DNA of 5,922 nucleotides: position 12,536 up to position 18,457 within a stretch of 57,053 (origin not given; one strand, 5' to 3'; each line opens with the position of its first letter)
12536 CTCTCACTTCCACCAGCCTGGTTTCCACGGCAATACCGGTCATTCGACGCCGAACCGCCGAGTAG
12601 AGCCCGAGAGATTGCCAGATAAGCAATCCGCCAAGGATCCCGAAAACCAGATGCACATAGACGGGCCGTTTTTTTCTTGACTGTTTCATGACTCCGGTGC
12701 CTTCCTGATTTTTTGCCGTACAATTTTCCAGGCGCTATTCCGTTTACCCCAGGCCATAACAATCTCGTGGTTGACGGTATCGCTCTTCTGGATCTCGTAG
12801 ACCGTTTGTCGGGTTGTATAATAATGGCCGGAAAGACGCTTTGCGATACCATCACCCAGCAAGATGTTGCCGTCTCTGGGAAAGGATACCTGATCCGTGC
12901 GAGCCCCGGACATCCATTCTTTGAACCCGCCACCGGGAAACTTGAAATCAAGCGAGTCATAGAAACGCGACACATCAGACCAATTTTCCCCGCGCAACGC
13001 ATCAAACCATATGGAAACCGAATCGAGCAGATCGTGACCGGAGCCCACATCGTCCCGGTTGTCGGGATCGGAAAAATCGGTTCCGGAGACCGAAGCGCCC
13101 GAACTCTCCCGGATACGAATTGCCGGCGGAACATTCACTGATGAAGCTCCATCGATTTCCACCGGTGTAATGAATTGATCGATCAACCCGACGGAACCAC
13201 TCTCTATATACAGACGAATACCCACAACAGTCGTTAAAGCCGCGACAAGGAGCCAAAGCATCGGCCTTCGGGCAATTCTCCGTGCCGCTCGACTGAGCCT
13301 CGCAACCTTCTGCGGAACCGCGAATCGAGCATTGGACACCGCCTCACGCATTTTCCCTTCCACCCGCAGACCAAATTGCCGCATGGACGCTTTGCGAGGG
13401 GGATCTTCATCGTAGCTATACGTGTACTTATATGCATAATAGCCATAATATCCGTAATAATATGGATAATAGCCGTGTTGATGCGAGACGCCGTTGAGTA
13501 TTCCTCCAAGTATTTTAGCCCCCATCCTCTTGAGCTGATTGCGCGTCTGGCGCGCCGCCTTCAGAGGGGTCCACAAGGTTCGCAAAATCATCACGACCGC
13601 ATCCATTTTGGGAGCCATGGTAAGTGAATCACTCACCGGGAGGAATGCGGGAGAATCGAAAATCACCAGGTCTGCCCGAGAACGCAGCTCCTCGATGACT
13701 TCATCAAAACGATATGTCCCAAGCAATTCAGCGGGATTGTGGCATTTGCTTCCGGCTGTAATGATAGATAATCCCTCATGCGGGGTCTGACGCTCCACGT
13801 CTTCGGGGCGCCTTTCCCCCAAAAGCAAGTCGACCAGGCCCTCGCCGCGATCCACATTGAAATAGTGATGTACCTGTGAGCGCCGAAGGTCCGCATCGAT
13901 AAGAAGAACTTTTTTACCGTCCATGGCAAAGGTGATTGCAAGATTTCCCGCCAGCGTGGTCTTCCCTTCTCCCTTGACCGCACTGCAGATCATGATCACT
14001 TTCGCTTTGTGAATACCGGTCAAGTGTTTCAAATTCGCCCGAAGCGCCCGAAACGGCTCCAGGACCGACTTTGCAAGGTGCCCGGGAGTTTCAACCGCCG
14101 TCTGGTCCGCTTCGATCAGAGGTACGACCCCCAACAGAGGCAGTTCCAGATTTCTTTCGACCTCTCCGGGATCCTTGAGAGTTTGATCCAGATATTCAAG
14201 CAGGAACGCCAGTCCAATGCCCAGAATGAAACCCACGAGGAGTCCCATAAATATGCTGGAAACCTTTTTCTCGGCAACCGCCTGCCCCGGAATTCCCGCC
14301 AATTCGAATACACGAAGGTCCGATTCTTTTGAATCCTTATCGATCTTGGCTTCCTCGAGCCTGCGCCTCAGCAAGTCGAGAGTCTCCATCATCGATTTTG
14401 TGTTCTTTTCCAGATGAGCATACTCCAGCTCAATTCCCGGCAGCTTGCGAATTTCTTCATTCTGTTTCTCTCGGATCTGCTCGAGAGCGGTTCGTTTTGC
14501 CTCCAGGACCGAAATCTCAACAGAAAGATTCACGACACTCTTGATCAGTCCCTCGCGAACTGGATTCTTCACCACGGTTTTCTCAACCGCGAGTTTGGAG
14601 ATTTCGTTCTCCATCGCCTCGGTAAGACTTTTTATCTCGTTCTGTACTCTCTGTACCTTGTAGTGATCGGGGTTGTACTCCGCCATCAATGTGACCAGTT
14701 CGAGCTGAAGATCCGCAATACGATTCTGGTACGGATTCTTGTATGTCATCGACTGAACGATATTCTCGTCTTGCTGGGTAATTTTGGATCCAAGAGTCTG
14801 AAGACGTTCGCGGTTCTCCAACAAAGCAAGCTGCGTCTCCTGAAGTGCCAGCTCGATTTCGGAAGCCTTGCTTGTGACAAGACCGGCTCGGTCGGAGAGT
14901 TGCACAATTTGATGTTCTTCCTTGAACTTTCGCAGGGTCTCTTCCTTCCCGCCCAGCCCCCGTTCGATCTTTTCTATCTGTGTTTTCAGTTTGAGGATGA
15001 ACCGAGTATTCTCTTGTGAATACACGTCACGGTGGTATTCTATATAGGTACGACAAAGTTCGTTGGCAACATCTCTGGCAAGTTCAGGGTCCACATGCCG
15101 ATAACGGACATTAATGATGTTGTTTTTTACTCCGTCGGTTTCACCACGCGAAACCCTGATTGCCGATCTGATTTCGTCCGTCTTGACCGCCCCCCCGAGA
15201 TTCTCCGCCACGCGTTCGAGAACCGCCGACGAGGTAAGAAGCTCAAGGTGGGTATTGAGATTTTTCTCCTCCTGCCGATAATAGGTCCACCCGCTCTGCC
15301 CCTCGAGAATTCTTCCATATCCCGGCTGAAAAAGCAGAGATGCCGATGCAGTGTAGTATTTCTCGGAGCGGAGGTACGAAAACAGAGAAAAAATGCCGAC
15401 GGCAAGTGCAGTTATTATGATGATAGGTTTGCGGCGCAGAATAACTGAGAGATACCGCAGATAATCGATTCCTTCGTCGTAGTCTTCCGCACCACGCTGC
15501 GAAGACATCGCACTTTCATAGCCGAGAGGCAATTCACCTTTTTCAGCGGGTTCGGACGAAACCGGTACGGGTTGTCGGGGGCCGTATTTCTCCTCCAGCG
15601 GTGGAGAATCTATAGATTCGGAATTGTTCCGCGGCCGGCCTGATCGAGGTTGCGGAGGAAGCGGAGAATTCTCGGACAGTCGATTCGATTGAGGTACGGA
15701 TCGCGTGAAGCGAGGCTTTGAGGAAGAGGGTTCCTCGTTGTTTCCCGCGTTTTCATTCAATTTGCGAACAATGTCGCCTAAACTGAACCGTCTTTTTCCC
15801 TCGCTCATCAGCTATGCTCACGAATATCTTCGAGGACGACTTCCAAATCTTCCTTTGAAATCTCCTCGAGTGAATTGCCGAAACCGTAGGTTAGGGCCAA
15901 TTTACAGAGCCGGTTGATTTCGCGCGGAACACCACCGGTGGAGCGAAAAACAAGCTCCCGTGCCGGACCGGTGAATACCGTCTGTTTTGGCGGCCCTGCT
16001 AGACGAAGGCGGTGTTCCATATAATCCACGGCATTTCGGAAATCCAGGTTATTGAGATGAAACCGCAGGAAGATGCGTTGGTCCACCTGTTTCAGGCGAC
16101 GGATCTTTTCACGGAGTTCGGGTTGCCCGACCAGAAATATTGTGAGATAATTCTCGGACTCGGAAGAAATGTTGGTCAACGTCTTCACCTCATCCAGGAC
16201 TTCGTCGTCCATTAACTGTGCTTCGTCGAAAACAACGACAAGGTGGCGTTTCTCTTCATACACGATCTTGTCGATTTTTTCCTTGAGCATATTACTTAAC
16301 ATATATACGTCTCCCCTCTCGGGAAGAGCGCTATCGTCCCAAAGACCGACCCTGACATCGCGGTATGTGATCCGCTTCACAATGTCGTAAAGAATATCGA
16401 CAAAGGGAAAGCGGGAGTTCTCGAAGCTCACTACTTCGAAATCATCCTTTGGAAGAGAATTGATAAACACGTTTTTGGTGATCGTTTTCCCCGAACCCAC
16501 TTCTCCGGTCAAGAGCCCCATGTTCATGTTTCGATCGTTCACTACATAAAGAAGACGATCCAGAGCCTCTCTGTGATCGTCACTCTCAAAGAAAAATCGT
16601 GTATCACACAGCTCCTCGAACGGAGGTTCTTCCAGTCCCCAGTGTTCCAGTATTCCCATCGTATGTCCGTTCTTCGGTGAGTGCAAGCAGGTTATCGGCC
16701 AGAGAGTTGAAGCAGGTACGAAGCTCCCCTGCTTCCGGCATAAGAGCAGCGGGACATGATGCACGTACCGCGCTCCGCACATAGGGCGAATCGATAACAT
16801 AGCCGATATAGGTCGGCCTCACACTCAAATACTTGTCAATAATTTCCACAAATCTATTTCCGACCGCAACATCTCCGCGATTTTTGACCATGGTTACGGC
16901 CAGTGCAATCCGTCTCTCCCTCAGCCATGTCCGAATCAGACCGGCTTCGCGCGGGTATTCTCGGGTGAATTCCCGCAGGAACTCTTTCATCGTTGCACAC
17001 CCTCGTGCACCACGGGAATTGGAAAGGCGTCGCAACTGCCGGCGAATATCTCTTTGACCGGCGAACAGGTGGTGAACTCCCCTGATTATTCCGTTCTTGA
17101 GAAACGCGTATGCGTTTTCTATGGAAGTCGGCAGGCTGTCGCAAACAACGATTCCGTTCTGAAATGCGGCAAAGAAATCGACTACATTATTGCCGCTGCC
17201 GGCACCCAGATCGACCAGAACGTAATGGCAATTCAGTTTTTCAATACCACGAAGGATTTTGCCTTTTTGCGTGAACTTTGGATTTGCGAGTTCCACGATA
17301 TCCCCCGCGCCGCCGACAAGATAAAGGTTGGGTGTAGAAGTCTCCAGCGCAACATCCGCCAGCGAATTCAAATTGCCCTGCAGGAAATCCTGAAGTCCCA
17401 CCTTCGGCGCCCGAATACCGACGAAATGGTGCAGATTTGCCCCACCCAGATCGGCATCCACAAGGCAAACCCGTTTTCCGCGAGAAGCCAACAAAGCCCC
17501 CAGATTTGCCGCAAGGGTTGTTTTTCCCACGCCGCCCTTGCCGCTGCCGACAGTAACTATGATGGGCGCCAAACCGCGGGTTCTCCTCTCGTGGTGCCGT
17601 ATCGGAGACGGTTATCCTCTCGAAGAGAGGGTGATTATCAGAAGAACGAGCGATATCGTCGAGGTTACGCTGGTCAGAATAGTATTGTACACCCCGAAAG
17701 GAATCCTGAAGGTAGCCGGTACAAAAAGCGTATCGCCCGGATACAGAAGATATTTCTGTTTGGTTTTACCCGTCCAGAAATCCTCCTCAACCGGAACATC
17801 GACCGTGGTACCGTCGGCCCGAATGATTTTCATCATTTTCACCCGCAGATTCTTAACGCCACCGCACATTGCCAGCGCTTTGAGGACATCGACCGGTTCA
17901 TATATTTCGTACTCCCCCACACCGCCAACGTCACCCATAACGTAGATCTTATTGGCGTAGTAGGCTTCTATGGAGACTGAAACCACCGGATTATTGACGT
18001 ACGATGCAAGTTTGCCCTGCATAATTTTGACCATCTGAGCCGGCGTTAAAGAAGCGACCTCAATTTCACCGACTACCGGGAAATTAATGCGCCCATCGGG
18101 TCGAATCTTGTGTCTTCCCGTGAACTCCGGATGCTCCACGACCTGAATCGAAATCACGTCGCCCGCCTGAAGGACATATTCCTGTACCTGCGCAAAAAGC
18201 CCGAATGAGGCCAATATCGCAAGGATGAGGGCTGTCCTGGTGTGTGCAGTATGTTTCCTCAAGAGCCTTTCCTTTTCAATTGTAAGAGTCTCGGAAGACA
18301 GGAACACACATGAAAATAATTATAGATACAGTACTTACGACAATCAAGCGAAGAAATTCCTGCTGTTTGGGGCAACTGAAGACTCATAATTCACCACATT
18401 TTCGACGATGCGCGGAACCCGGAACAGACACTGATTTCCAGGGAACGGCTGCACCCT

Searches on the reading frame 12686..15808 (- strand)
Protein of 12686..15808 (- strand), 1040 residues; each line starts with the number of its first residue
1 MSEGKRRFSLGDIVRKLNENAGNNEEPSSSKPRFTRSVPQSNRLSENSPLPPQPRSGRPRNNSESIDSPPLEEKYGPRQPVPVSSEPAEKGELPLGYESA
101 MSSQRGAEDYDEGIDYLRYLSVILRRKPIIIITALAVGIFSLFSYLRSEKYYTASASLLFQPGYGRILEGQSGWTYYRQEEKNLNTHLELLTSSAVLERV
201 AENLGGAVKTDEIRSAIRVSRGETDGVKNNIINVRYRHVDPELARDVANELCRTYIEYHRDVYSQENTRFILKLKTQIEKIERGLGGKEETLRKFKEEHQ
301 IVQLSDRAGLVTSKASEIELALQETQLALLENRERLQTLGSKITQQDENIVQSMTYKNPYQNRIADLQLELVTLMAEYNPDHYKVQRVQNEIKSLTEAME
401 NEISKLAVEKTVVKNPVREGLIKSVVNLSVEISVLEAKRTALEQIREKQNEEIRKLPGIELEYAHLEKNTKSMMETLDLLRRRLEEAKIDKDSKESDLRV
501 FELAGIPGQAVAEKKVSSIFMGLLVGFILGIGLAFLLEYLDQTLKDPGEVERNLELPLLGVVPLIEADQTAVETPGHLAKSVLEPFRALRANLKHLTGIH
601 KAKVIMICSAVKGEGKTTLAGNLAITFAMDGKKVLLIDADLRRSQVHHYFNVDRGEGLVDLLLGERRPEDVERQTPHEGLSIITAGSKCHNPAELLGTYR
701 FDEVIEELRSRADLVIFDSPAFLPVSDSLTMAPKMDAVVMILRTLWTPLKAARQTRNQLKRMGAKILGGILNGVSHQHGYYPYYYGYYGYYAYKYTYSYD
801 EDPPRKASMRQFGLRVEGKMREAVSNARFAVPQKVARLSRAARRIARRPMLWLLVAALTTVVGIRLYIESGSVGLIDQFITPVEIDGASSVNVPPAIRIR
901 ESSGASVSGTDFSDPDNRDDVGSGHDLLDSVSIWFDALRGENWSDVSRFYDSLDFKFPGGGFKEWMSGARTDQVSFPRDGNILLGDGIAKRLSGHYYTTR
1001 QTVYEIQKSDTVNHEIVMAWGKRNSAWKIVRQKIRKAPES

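Call 30: find_encoding_contigs(protein=window:12686-15808:-, flank=10000, max_places=10)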
Protein window:12686-15808:- (1040 aa): 5 contigs read that carry it; 4 places shown.
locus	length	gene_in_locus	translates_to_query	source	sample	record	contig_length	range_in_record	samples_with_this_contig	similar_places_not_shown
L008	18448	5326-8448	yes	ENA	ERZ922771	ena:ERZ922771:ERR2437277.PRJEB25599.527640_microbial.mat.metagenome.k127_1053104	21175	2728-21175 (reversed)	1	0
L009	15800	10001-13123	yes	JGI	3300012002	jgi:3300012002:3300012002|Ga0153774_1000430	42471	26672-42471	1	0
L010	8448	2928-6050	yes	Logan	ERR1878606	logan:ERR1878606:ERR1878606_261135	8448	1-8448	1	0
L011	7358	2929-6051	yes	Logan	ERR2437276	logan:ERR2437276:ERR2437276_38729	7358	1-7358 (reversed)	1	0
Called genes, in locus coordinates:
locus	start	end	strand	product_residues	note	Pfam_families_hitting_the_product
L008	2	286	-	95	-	?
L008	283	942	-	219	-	PF00677:Lum_binding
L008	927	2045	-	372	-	PF00383:dCMP_cyt_deam_1, PF14437:MafB19-deam, PF01872:RibD_C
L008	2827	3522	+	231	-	PF22461:SLBB_2 (faint), PF02563:Poly_export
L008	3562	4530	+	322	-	PF01656:CbiA, PF02374:ArsA_ATPase (faint), PF10609:ParA, PF13614:AAA_31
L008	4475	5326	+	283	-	PF13191:AAA_16, PF13401:AAA_22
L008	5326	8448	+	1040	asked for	PF02706:Wzz (faint), PF01656:CbiA, PF09140:MipZ (faint), PF10609:ParA (faint), PF13614:AAA_31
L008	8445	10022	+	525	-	PF03816:LytR_cpsA_psr (weak)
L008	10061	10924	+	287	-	PF01370:Epimerase, PF02719:Polysacc_synt_2 (faint), PF04321:RmlD_sub_bind, PF16363:GDP_Man_Dehyd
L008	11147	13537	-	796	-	PF13174:TPR_6 (faint), PF13432:TPR_16 (faint)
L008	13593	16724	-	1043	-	PF13385:Laminin_G_3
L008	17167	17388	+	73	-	-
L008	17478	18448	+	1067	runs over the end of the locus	PF13385:Laminin_G_3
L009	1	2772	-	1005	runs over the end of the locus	PF11028:TMEM260_N, PF14559:TPR_19 (faint), PF28495:TMEM260_2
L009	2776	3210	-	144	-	PF01029:NusB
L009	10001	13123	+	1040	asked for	PF02706:Wzz (faint), PF01656:CbiA, PF09140:MipZ (faint), PF10609:ParA (faint), PF13614:AAA_31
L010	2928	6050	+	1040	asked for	PF02706:Wzz (faint), PF01656:CbiA, PF09140:MipZ (faint), PF10609:ParA (faint), PF13614:AAA_31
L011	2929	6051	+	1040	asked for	PF02706:Wzz (faint), PF01656:CbiA, PF09140:MipZ (faint), PF10609:ParA (faint), PF13614:AAA_31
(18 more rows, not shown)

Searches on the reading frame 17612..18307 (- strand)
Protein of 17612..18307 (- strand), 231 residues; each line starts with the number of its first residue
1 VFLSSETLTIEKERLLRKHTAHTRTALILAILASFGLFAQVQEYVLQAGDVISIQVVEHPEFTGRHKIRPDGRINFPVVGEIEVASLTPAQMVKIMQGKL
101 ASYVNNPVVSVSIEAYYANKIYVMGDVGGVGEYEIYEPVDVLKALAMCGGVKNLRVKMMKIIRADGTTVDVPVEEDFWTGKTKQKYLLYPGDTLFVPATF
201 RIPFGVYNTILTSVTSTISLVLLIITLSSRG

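Call 23: search_protein_families(library=pfam, proteins=[window:17612-18307:-], max_evalue=0.001)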
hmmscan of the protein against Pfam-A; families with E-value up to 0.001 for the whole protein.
window:17612-18307:- (231 aa): 2 families
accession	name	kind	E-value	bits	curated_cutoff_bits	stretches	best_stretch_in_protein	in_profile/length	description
PF02563.21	Poly_export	-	8.9e-23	80.7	28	1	40-113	3-76/77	Polysaccharide biosynthesis/export protein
PF22461.2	SLBB_2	-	2.3e-05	24.9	27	1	120-196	2-79/79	SLBB domain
